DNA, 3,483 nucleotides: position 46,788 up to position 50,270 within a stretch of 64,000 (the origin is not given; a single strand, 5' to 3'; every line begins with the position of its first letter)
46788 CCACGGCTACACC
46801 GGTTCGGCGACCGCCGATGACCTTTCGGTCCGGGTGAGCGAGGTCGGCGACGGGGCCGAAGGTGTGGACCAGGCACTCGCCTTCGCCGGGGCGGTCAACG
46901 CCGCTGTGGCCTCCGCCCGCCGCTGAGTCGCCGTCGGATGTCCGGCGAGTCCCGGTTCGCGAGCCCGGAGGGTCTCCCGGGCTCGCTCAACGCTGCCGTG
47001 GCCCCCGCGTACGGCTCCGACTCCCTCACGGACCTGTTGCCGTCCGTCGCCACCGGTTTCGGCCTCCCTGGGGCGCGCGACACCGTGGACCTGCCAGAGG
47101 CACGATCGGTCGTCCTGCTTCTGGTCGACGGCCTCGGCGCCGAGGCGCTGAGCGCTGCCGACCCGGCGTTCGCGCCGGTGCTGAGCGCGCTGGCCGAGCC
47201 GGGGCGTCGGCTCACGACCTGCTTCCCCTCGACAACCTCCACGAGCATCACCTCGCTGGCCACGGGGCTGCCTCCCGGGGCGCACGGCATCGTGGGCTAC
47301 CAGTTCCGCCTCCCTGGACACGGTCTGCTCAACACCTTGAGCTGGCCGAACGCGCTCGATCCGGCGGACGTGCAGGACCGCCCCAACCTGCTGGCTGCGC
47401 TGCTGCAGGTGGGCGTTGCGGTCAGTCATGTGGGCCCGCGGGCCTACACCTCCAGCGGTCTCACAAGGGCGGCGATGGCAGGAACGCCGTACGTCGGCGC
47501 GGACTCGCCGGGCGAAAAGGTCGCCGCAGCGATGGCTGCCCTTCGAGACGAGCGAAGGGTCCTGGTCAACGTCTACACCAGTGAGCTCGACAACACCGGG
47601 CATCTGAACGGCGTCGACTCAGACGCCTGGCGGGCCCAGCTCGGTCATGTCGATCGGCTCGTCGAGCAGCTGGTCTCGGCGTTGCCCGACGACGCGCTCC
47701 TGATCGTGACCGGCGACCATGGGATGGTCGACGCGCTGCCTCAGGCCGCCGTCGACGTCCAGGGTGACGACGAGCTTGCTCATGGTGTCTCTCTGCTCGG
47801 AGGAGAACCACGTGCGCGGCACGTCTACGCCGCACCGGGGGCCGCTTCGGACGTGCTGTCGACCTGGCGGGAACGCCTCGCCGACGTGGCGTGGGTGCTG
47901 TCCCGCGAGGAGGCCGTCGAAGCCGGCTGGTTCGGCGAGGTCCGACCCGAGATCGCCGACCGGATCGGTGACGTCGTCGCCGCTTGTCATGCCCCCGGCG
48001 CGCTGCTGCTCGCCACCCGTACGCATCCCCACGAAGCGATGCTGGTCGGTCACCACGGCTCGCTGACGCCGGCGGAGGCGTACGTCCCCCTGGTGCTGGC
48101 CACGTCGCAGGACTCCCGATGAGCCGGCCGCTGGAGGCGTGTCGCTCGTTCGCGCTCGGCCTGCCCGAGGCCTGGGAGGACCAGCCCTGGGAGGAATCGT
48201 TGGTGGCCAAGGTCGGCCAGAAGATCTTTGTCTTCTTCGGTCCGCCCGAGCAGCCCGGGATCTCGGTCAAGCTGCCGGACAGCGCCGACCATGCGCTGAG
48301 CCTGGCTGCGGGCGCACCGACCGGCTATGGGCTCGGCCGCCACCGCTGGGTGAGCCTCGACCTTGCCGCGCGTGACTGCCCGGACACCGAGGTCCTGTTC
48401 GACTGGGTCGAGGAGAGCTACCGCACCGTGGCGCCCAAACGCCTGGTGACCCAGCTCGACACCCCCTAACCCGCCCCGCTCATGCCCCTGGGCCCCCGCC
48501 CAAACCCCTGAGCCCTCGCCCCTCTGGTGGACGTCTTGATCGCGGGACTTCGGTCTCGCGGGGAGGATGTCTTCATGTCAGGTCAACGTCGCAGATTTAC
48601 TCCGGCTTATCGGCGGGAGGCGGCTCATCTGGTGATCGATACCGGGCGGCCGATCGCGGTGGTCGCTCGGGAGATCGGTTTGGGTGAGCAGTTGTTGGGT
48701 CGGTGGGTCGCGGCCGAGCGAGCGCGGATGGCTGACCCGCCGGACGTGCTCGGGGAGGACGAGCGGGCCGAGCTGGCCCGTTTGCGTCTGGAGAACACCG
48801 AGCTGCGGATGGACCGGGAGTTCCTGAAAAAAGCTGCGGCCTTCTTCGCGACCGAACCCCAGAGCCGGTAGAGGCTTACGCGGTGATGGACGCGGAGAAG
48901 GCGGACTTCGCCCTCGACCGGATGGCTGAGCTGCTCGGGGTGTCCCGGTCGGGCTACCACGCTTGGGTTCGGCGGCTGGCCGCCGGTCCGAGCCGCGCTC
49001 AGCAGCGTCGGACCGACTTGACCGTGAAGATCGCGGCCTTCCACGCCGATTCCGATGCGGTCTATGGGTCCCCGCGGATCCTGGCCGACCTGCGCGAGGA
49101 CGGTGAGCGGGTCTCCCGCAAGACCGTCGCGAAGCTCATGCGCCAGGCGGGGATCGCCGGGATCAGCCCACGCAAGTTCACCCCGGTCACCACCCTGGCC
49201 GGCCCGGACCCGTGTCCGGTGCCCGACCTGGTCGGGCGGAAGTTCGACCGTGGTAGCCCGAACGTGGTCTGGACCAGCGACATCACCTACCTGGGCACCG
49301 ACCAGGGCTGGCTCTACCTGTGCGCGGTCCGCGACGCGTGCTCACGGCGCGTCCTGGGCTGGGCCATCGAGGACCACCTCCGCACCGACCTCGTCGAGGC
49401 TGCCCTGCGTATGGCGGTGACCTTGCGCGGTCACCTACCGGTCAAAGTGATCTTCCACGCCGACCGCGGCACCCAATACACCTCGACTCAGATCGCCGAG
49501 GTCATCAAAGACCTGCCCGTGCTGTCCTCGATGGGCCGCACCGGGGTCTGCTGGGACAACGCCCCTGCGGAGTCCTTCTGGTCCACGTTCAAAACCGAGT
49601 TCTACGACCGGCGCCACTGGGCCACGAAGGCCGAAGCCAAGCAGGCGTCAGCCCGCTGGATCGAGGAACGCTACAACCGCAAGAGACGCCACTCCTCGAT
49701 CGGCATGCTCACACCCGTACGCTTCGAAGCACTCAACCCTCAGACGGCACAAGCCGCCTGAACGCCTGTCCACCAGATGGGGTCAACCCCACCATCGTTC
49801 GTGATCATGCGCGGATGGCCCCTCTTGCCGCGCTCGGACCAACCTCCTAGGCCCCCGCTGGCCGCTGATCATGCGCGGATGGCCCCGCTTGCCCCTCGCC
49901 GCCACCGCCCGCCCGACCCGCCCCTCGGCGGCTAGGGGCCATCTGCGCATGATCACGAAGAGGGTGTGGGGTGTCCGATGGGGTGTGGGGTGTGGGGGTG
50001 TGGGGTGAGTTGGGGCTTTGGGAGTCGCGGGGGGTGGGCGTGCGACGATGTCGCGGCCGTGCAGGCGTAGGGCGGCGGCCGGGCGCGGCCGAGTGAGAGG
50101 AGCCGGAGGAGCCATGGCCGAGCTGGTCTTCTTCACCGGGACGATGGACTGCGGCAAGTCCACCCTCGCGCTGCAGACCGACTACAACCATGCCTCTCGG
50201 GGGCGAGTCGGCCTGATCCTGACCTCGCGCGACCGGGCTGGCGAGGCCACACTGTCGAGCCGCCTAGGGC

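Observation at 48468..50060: Copy B of the palindromic element has been split by insertion of a complete IS3-family IS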

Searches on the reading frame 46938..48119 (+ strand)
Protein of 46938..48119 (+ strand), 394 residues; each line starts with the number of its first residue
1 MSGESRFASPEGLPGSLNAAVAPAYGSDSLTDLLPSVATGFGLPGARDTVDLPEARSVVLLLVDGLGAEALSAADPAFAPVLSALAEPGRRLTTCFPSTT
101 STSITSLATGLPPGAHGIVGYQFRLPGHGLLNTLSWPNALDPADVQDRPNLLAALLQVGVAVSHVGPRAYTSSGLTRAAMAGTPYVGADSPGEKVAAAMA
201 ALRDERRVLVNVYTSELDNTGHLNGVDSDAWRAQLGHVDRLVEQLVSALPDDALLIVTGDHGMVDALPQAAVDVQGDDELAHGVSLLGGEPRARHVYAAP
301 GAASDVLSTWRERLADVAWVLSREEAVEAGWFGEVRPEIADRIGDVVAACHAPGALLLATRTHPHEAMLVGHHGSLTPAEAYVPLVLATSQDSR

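Call 48: search_protein_families(library=pfam, proteins=[window:46938-48119:+])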
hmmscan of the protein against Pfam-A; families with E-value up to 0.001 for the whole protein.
window:46938-48119:+ (394 aa): 3 families
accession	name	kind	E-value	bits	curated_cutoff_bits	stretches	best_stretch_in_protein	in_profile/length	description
PF01663.27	Phosphodiest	-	1.3e-37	130.6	23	1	58-375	1-341/342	Type I phosphodiesterase / nucleotide pyrophosphatase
PF01676.23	Metalloenzyme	-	7.2e-06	26.1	24.3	1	193-263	133-202/252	Metalloenzyme superfamily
PF00884.28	Sulfatase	-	0.00018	21.3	25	0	237-262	212-242/301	Sulfatase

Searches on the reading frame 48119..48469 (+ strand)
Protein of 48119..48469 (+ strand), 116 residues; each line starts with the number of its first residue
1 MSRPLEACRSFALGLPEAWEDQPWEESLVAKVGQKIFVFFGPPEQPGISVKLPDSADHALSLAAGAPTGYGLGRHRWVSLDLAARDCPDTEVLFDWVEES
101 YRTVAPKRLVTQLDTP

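Call 12: find_encoding_contigs(protein=window:48119-48469:+, flank=6000, max_places=10)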
Protein window:48119-48469:+ (116 aa): no gene with exactly this product is on record in the collection.

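Call 48: search_protein_families(library=pfam, proteins=[window:48119-48466:+])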
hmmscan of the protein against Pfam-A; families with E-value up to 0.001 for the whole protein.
window:48119-48466:+ (116 aa): 1 family
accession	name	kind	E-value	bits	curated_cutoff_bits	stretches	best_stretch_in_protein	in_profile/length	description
PF04237.18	YjbR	-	3.5e-13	50.4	30.1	1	13-102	1-87/88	YjbR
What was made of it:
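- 48119..48469 (+): yjbR-family gene (116 aa). Its TAA stop is followed directly by the C-rich arm. Pfam PF04237 YjbR, E = 3.5e-13 (call 48).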

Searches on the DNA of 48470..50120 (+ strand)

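Call 15: search_dna_similar(query=window:48470-49830:+, collection=plasmids, mode=near, max_rows=20)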
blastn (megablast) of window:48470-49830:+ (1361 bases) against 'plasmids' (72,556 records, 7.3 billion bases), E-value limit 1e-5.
No match.
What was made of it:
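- Tried and rejected: Megablast of the IS against plasmids gave no match (call 15).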

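Call 53: search_rna_families(source=window, start=49780, end=50120, threshold=evalue, max_evalue=1)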
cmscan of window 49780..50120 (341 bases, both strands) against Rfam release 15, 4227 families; matches with E-value up to 1: 0.
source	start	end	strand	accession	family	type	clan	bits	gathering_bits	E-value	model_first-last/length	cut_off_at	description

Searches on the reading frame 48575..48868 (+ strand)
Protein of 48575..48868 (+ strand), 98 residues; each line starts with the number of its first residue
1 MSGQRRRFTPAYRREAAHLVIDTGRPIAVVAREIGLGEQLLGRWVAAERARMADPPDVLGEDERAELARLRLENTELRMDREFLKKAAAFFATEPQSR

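Call 48: search_protein_families(library=pfam, proteins=[window:48575-48868:+])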
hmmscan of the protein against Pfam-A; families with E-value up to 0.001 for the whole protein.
window:48575-48868:+ (98 aa): 2 families
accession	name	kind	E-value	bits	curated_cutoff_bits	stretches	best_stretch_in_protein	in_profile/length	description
PF01527.26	HTH_Tnp_1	-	2.8e-12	47.1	24.1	1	4-78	3-71/75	Transposase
PF13542.12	HTH_Tnp_ISL3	-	1.2e-05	25.1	27.4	1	5-45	9-47/51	Helix-turn-helix domain of transposase family ISL3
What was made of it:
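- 48575..48871 (+): orfA (98 aa, HTH_Tnp_1), with the A6G slippery motif at 48827-48833. Pfam PF01527 (call 48).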

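Call 49: search_protein_families(library=ncbifam, proteins=[window:48575-48868:+])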
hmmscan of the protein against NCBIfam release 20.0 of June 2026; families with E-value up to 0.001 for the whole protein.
window:48575-48868:+ (98 aa): 2 families
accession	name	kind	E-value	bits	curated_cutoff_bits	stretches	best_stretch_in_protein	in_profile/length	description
NF033516.0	transpos_IS3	equivalog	1.5e-11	44.2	160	1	12-92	2-86/369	IS3 family transposase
NF047595.1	IS66_ISRel24_TnpA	equivalog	3.2e-06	27.7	74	1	4-55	1-47/113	IS66-like element accessory protein TnpA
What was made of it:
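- Checked: The IS belongs to the IS3 family (calls 48, 49).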

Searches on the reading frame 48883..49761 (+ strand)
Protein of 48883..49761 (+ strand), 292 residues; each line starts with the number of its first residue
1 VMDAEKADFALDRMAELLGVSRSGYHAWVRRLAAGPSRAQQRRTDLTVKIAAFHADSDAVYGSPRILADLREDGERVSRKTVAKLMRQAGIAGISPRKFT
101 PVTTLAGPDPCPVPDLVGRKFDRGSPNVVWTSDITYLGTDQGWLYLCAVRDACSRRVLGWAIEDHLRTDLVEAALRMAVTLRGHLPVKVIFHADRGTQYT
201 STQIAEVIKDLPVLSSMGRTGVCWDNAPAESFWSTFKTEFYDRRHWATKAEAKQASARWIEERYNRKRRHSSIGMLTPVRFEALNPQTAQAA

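Call 13: find_encoding_contigs(protein=window:48883-49761:+, flank=3000, max_places=10)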
Protein window:48883-49761:+ (292 aa): no gene with exactly this product is on record in the collection.

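Call 23: find_homologous_proteins(query=window:48883-49758:+, max_evalue=1e-40)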
Query window:48883-49758:+ (292 aa): 6913 proteins with E <= 1e-40 among 8000 candidates; the best 120 are listed.
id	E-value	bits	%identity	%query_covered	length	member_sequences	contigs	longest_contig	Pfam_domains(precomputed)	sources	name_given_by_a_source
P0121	3.0e-194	662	100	100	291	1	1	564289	PF00665.33,PF13333.13,PF13683.13,PF13276.13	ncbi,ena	-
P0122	3.5e-180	616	93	100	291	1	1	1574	PF00665.33,PF13333.13,PF13683.13,PF13276.13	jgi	jgi:transposase InsO family protein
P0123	1.5e-164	564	86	100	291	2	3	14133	PF00665.33,PF13333.13,PF13683.13,PF13276.13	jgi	jgi:putative transposase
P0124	1.7e-155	535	82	100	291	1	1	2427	PF00665.33,PF13333.13,PF13683.13,PF13276.13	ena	-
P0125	1.1e-152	526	81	100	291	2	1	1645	PF00665.33,PF13333.13,PF13683.13,PF13276.13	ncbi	-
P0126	1.3e-151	522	81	100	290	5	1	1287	PF00665.33,PF13333.13,PF13683.13,PF13276.13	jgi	jgi:transposase InsO family protein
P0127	2.8e-151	521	80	100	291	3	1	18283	PF00665.33,PF13333.13,PF13683.13,PF13276.13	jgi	jgi:putative transposase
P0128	4.1e-148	510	79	96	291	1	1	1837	PF00665.33,PF13333.13,PF13683.13,PF13276.13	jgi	jgi:putative transposase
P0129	1.9e-147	508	78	100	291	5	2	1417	PF00665.33,PF13333.13,PF13683.13,PF13276.13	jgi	jgi:transposase InsO family protein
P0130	6.9e-147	506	78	100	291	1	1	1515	PF00665.33,PF13333.13,PF13683.13,PF13276.13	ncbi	-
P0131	1.0e-146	506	78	100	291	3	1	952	PF00665.33,PF13333.13,PF13683.13,PF13276.13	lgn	-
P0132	2.4e-146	505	77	96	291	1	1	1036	PF00665.33,PF13333.13,PF13683.13,PF13276.13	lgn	-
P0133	2.5e-146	505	78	100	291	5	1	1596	PF00665.33,PF13333.13,PF13683.13,PF13276.13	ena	-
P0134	2.9e-146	504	76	100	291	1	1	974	PF00665.33,PF13333.13,PF13683.13,PF13276.13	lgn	-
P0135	1.7e-145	502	78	100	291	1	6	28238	PF00665.33,PF13333.13,PF13683.13,PF13276.13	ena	-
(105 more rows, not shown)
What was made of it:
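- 48883..49761 (+): orfB (292 aa from the GTG; 291 aa from the ATG at 48886). It has the rve integrase core and an intact DDE triad (D133, D194, E230). 100% identical to P0121 (call 23).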

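Call 25: find_encoding_contigs(protein=P0121, flank=2500, max_places=5)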
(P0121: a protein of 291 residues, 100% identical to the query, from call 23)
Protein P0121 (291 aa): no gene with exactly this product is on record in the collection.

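Call 26: find_encoding_contigs(protein=P0122, flank=2500, max_places=5)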
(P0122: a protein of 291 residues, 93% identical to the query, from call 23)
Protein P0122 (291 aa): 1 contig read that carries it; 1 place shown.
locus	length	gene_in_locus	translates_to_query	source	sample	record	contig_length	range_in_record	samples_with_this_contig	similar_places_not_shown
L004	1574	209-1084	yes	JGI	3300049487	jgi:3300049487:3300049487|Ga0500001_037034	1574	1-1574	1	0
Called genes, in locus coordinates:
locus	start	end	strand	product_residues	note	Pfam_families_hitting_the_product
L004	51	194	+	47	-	-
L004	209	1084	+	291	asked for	PF13276:HTH_21, PF00665:rve, PF13683:rve_3, PF13333:rve_2 (weak)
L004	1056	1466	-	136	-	-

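Call 27: find_encoding_contigs(protein=P0123, flank=2500, max_places=5)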
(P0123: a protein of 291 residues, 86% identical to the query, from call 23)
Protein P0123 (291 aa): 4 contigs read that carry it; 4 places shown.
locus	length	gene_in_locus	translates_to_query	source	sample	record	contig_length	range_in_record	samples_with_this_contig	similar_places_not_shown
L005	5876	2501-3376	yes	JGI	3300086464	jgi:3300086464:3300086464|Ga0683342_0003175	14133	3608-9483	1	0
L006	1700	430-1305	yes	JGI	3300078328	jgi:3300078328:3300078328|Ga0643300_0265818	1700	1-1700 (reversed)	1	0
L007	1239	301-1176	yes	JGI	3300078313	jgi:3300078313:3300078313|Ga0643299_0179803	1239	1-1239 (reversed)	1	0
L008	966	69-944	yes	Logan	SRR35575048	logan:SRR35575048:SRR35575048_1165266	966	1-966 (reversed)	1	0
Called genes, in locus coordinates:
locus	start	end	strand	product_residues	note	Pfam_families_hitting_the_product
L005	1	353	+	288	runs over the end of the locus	PF12146:Hydrolase_4 (weak), PF00561:Abhydrolase_1, PF12697:Abhydrolase_6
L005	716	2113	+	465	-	PF01566:Nramp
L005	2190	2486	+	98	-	PF01527:HTH_Tnp_1, PF13542:HTH_Tnp_ISL3 (weak)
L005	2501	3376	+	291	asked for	PF13276:HTH_21, PF00665:rve, PF13683:rve_3, PF13333:rve_2 (weak)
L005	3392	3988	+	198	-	-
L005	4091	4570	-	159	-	PF01814:Hemerythrin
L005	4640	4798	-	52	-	-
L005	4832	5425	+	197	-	-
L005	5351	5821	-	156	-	-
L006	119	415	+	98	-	PF01527:HTH_Tnp_1, PF13542:HTH_Tnp_ISL3 (weak)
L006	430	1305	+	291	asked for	PF13276:HTH_21, PF00665:rve, PF13683:rve_3, PF13333:rve_2 (weak)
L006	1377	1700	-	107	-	PF01925:TauE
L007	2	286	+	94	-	?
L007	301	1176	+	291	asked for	PF13276:HTH_21, PF00665:rve, PF13683:rve_3, PF13333:rve_2 (weak)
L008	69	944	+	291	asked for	PF13276:HTH_21, PF00665:rve, PF13683:rve_3, PF13333:rve_2 (weak)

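Call 48: search_protein_families(library=pfam, proteins=[window:48883-49758:+])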
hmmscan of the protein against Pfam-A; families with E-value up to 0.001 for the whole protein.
window:48883-49758:+ (292 aa): 5 families
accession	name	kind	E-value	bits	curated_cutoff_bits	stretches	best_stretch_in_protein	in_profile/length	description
PF00665.32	rve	-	6.2e-22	78.2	32.6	1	125-221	3-100/102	Integrase core domain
PF13683.12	rve_3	-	7.7e-16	58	26.5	1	216-278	6-67/67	Integrase core domain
PF13276.12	HTH_21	-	1e-15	58.1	28.1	1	46-99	6-60/60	HTH-like domain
PF13333.12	rve_2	-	6.7e-09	36.2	22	1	230-282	1-52/56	Integrase core domain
PF01498.24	HTH_Tnp_Tc3_2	-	0.00057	20.5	31.5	0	65-102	18-55/72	Transposase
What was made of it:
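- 48883..49761 (+): Pfam rve, rve_3 and HTH_21 (call 48).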

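Call 49: search_protein_families(library=ncbifam, proteins=[window:48883-49758:+])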
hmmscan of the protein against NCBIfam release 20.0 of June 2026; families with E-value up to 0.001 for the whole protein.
window:48883-49758:+ (292 aa): 3 families
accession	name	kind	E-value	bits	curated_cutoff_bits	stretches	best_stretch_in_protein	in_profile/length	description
NF033516.0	transpos_IS3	equivalog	4.9e-92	309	160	1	2-282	94-369/369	IS3 family transposase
NF033577.2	transpos_IS481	equivalog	1.5e-31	110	224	1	10-280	15-282/284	IS481 family transposase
NF033546.1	transpos_IS21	equivalog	0.00012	21.7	160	0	196-269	196-271/294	IS21 family transposase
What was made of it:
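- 48519..49791 (+): IS3-family insertion sequence, 1273 bp retained of a 1283-bp archetype. The left end is truncated and the right end is intact. NF033516 scores 309 bits against a cut-off of 160 (call 49).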

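Call 63: find_encoding_contigs(protein=P0135, flank=1200, max_places=8)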
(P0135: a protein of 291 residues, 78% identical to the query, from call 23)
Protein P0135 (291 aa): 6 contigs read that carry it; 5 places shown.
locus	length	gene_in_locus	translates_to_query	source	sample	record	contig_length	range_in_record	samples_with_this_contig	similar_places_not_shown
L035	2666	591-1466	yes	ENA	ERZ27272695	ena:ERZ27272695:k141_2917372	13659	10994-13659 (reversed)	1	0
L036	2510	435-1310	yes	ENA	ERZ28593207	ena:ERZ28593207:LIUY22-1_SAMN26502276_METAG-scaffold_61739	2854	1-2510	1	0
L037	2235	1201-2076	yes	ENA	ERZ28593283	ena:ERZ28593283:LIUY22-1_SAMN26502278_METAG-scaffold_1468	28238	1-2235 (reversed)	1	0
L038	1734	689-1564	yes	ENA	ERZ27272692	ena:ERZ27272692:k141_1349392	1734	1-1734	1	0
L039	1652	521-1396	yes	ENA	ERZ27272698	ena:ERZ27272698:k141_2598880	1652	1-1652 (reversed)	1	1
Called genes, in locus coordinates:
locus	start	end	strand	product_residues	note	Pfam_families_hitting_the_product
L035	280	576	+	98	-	PF01527:HTH_Tnp_1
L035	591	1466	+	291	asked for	PF13276:HTH_21, PF00665:rve, PF13683:rve_3, PF13333:rve_2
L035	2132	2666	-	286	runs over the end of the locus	PF00588:SpoU_methylase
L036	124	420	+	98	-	PF01527:HTH_Tnp_1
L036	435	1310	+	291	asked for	PF13276:HTH_21, PF00665:rve, PF13683:rve_3, PF13333:rve_2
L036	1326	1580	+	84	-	-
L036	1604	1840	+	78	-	-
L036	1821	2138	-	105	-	-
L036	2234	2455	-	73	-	-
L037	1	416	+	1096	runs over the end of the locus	PF00198:2-oxoacid_dh, PF00676:E1_dh, PF02779:Transket_pyr, PF16870:OxoGdeHyase_C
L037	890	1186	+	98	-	PF01527:HTH_Tnp_1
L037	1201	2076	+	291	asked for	PF13276:HTH_21, PF00665:rve, PF13683:rve_3, PF13333:rve_2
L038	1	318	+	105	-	?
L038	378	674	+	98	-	PF01527:HTH_Tnp_1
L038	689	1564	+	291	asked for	PF13276:HTH_21, PF00665:rve, PF13683:rve_3, PF13333:rve_2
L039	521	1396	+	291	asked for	PF13276:HTH_21, PF00665:rve, PF13683:rve_3, PF13333:rve_2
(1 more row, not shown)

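Call 64: find_encoding_contigs(protein=P0127, flank=1200, max_places=4)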
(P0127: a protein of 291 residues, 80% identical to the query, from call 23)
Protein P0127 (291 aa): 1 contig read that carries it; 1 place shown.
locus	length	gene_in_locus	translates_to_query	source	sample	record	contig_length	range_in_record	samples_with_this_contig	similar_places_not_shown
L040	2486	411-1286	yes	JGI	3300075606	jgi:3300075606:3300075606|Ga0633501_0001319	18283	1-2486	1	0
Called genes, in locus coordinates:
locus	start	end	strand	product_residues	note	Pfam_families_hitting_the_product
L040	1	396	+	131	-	?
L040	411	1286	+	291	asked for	PF13276:HTH_21, PF00665:rve, PF13683:rve_3, PF13333:rve_2 (weak)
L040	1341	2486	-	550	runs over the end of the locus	PF05960:DUF885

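Call 69: search_dna_similar(query=window:48883-49758:+, collection=plasmids, mode=protein, max_rows=10)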
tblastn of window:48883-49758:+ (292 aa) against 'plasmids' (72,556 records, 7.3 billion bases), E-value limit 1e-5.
The search stops at 5000 records and this limit was reached: more records match than are counted here, and every count below describes the 5000 best-scoring records only.
In 3 record(s) the limit of 40 matching pieces per record was reached: places in those records are undercounted.
Records with a match: at least 5000; places in all: 17581; records where one place covers at least 80% of the query: 4951.
Best place of each record, by identity: 60-80% 3; <60% 4997.
By first word of the organism name: Escherichia 1328; Klebsiella 638; Acinetobacter 469; Enterobacter 232; Salmonella 172; Streptomyces 164; Citrobacter 159; Shigella 155; Lactococcus 149; Pseudomonas 121; and 199 more.
By predicted mobility (MOB-suite, as given by PLSDB): conjugative 2288; mobilizable 1445; non-mobilizable 1267.
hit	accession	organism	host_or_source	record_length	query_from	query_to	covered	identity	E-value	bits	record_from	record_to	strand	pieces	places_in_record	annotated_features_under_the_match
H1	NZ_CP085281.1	Mycobacterium avium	Homo sapiens,sputum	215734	1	292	100%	61.4%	1e-110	358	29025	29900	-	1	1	IS3 family transposase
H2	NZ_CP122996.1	Mycolicibacterium aubagnense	wall sediment of Poderosa mine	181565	11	292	97%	60.1%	4e-99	325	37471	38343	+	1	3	IS3 family transposase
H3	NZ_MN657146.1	Cryobacterium sp.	-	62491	1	282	97%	58.5%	2e-97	320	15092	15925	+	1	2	none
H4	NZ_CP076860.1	Mycobacterium avium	Homo sapiens,sputum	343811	35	292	88%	63.3%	5e-100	328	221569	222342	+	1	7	IS3 family transposase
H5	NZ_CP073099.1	Corynebacterium tuberculostearicum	Homo sapiens,skin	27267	1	282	97%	57.1%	6e-96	316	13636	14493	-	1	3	IS3 family transposase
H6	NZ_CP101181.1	Paenarthrobacter ureafaciens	mixed culture,soil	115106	1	284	97%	56.7%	3e-96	317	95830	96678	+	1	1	IS3 family transposase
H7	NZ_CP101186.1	Paenarthrobacter ureafaciens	mixed culture,soil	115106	1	284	97%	56.7%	3e-96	317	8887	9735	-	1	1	IS3 family transposase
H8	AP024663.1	Arthrobacter sp. NicSoilE8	-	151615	1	284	97%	56.7%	4e-96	317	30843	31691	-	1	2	integrase | transposase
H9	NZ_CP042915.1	Rhodococcus qingshengii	Eruca vesicaria subsp. sativa,whole ...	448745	1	282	97%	52.6%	4e-85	285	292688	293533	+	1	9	IS3 family transposase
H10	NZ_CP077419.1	Rhodococcus qingshengii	pure culture,oil-contaminated water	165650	1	292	100%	49.5%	1e-79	269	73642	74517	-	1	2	IS3 family transposase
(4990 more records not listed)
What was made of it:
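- Closest known: IS3-family insertion sequences. Different: The nearest annotated relatives are only 57-63% identical, on Mycobacterium, Cryobacterium and Corynebacterium plasmids (call 69).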
